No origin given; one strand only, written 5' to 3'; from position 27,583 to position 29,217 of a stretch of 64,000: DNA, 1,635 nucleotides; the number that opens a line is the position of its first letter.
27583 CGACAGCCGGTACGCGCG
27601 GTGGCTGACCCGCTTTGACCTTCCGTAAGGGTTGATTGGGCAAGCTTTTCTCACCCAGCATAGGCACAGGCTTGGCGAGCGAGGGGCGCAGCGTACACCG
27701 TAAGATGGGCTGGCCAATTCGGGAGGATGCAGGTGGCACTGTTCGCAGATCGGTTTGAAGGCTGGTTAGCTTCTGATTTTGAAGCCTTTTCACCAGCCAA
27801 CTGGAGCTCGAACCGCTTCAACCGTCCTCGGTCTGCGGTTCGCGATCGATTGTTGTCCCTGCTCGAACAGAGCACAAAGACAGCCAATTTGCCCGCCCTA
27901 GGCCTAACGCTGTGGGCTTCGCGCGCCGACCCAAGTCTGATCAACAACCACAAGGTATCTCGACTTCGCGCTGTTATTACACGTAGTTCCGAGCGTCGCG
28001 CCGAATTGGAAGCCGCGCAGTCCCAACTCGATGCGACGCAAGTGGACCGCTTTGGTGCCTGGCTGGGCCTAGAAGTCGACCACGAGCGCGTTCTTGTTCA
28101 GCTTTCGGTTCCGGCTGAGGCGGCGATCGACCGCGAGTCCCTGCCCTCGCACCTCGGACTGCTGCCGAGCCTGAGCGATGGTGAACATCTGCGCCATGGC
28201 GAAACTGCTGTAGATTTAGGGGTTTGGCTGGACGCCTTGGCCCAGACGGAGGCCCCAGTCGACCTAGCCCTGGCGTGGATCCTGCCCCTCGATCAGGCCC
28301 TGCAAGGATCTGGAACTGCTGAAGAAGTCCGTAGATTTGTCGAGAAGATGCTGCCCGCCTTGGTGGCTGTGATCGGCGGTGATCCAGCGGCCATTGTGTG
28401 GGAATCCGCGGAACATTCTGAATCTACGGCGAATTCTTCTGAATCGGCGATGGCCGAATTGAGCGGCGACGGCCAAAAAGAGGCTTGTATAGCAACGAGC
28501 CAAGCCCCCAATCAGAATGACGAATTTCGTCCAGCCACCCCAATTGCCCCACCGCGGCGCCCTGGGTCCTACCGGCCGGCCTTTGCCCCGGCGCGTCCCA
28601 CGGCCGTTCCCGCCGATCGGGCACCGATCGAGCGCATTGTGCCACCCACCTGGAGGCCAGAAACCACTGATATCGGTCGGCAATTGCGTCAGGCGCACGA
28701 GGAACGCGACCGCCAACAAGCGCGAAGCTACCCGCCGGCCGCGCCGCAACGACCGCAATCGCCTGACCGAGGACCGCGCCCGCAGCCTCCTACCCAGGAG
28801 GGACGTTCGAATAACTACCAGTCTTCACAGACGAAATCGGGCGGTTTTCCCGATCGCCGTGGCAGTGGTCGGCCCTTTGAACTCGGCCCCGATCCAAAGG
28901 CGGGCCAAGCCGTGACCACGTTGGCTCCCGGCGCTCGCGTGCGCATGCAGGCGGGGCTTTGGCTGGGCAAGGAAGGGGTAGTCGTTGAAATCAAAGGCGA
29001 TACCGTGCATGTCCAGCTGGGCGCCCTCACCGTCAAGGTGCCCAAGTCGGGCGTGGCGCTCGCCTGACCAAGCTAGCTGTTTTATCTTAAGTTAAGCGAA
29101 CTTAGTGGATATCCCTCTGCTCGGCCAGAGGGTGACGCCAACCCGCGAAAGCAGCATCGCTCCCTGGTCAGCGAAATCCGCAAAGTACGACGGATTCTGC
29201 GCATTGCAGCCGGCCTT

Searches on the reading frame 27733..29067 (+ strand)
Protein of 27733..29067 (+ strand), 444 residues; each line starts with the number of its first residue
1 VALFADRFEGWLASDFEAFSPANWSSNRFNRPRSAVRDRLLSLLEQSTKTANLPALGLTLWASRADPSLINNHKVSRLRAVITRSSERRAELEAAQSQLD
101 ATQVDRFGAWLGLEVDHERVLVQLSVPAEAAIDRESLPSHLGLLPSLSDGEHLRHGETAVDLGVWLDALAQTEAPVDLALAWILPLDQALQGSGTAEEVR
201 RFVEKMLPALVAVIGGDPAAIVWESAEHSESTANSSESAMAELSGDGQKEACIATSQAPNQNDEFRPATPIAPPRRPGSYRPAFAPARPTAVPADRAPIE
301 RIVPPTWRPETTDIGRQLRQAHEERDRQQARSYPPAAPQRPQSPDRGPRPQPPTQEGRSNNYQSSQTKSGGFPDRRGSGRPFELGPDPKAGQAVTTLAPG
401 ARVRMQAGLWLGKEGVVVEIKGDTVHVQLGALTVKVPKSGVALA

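Call 53: search_protein_families(library=pfam, proteins=[window:27733-29067:+], max_evalue=0.001)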
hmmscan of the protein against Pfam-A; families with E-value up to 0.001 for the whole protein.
window:27733-29067:+ (444 aa): 1 family
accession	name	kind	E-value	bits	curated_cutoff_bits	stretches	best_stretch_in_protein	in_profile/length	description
PF20297.4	MSSS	-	0.00017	21.6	26.8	1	411-439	10-40/42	MutS2 and Smr-associated SH3 domain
